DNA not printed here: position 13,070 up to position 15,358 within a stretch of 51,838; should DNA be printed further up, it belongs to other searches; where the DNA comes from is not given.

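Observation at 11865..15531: Reverse-strand moron encoding a BcgI-like type IIB restriction-modification system (RM subunit + S subunit), translationally coupled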

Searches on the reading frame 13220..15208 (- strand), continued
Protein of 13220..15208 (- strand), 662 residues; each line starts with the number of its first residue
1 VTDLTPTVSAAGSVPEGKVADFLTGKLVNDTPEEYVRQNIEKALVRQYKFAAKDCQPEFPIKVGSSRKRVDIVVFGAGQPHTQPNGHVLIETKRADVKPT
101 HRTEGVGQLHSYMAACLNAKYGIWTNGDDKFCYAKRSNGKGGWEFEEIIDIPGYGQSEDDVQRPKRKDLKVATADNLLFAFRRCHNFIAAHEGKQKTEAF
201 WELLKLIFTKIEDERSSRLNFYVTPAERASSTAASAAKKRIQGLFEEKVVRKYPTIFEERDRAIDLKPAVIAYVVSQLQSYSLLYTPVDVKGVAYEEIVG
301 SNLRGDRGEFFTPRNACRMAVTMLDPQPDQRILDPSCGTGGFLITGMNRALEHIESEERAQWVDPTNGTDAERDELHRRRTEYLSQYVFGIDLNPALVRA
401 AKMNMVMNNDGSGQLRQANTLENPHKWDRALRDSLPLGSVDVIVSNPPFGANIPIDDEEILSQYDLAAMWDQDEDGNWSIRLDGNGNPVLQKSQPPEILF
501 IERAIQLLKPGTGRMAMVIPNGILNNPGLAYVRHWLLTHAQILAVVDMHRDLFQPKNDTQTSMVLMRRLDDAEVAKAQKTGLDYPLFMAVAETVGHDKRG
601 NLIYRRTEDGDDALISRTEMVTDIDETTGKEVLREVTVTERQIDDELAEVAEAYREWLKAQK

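Call 24: find_related_loci(query=window:13220-15208:-, collection=genome_contigs, flank=10000)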
Query window:13220-15208:- (662 aa) in genome_contigs; peptide patterns used: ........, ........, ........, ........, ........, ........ (x = any residue, [..] = any of these).
600 stretches matched a pattern (row limit reached: there are more); 581 encode a relative of the query (tblastn E <= 1e-3); the best 80 are kept; 80 distinct loci.
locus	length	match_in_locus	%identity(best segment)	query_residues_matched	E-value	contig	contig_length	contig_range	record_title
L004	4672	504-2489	88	1-662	0e+0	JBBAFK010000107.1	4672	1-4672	MAG: Leucobacter sp. isolate SO_2017_LW2_42 scaffold_39188_c1_LW138R_2017, whole genome shotgun sequence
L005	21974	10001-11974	80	5-662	0e+0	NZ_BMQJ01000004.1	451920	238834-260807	Streptosporangium pseudovulgare strain JCM 3115 sequence04, whole genome shotgun sequence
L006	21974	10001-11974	79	5-662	0e+0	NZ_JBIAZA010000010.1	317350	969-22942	Streptosporangium sp. NPDC000396 NPDC000396_6_G10.ctg-0010, whole genome shotgun sequence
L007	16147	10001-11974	78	5-662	0e+0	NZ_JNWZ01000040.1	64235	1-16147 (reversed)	Kitasatospora phosalacinea strain NRRL B-16230 contig40.1, whole genome shotgun sequence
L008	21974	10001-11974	79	5-662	0e+0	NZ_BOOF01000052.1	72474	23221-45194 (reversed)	Microbispora siamensis strain NBRC 104113 sequence052, whole genome shotgun sequence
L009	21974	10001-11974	79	5-662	0e+0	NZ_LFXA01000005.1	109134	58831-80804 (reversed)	Streptomyces caatingaensis strain CMAA 1322 contig05, whole genome shotgun sequence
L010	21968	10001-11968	78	6-661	0e+0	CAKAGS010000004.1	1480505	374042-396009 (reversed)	MAG TPA_asm: uncultured Actinomycetaceae bacterium isolate DRR214959_bin.12_metaWRAP_v1.1_MAG genome assembly, contig: B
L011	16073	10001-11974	79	5-662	0e+0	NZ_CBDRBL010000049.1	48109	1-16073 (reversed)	Actinacidiphila sp. bgisy167 isolate BGISY000167 BGISY000167.49, whole genome shotgun sequence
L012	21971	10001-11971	74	5-661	0e+0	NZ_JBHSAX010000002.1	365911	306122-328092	Nocardia jiangsuensis strain CGMCC 4.7330 velvet_auto_83_2, whole genome shotgun sequence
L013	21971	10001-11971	70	6-662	0e+0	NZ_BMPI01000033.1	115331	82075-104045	Dactylosporangium sucinum strain JCM 19831 sequence033, whole genome shotgun sequence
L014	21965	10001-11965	70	6-661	0e+0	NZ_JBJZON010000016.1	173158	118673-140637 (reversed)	Pseudonocardia sp. RS010 16, whole genome shotgun sequence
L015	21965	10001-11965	69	6-661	0e+0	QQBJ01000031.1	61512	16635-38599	Mycolicibacterium moriokaense strain DSM 44221 scaffold_30, whole genome shotgun sequence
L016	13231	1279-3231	70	7-658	0e+0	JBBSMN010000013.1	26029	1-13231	MAG: Propionibacteriales bacterium isolate LS5_sbin.31 LS5_sbin.31_K_288772_L_26029_cov_17.3527, whole genome shotgun se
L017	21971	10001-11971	68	6-662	0e+0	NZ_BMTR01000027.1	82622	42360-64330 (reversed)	Streptomyces longisporoflavus strain JCM 4396 sequence027, whole genome shotgun sequence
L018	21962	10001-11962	69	6-661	0e+0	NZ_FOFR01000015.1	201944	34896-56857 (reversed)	Lentzea xinjiangensis strain CGMCC 4.3525, whole genome shotgun sequence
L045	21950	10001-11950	55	3-661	0e+0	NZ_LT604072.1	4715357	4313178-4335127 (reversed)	Xanthomonas translucens pv. translucens DSM 18974 isolate peng1 chromosome I, complete sequence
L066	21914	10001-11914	51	14-661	0e+0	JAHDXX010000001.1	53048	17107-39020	MAG: Sphingomonadaceae bacterium isolate PRO20 NODE_1342_length_53048_cov_5.418338, whole genome shotgun sequence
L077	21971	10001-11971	50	1-661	0e+0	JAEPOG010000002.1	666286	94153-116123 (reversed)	MAG: Rhizobiaceae bacterium isolate HXMU1421-7 k141_36272_length_666286_cov_58.4976, whole genome shotgun sequence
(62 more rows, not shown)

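Call 34: search_solved_structures(query=A1, max_evalue=0.01, show_alignments=1)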
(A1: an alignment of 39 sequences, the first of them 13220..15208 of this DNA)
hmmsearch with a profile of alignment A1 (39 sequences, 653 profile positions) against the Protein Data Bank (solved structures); distinct sequences matched with E-value up to 0.01: 13.
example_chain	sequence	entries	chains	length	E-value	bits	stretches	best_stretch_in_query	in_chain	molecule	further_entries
8w0p_A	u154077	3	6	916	3e-47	164.4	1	176-571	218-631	RM.BsaXI | site-specific DNA-methyltransferase (adenine-specific)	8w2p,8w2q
3ufb_A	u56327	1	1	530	9.6e-23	83.4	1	297-354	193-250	Type I restriction-modification system methyltransferase subunit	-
2okc_A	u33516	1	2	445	1.1e-22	83.2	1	249-445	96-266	Type I restriction enzyme StySJI M protein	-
5ybb_A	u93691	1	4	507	1.7e-22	82.6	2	287-343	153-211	Type I restriction-modification system methyltransferase subunit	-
7vru_A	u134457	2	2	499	1.9e-20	75.8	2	282-361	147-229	Site-specific DNA-methyltransferase (adenine-specific)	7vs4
2y7c_B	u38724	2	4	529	8.5e-16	60.5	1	244-445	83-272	TYPE I RESTRICTION ENZYME ECOKI M PROTEIN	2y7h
2ar0_A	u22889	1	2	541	9.1e-16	60.4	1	244-445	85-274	Type I restriction enzyme EcoKI M protein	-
7vru_B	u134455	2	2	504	2.7e-15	58.8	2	285-340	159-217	Site-specific DNA-methyltransferase (adenine-specific)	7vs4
7eew_A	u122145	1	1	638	2.7e-13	52.2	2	235-343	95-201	Type I restriction-modification system methyltransferase subunit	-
7bst_D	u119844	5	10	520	1.4e-09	39.9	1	278-343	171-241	Type I restriction enzyme EcoR124II M protein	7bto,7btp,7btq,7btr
3khk_A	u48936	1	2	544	3.6e-09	38.6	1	282-405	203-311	Type I restriction-modification system methylation subunit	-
3lkd_A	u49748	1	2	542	1.5e-08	36.5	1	499-566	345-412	Type I restriction-modification system methyltransferase subunit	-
2f8l_A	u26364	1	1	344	4.7e-06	28.3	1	491-563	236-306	hypothetical protein lmo1582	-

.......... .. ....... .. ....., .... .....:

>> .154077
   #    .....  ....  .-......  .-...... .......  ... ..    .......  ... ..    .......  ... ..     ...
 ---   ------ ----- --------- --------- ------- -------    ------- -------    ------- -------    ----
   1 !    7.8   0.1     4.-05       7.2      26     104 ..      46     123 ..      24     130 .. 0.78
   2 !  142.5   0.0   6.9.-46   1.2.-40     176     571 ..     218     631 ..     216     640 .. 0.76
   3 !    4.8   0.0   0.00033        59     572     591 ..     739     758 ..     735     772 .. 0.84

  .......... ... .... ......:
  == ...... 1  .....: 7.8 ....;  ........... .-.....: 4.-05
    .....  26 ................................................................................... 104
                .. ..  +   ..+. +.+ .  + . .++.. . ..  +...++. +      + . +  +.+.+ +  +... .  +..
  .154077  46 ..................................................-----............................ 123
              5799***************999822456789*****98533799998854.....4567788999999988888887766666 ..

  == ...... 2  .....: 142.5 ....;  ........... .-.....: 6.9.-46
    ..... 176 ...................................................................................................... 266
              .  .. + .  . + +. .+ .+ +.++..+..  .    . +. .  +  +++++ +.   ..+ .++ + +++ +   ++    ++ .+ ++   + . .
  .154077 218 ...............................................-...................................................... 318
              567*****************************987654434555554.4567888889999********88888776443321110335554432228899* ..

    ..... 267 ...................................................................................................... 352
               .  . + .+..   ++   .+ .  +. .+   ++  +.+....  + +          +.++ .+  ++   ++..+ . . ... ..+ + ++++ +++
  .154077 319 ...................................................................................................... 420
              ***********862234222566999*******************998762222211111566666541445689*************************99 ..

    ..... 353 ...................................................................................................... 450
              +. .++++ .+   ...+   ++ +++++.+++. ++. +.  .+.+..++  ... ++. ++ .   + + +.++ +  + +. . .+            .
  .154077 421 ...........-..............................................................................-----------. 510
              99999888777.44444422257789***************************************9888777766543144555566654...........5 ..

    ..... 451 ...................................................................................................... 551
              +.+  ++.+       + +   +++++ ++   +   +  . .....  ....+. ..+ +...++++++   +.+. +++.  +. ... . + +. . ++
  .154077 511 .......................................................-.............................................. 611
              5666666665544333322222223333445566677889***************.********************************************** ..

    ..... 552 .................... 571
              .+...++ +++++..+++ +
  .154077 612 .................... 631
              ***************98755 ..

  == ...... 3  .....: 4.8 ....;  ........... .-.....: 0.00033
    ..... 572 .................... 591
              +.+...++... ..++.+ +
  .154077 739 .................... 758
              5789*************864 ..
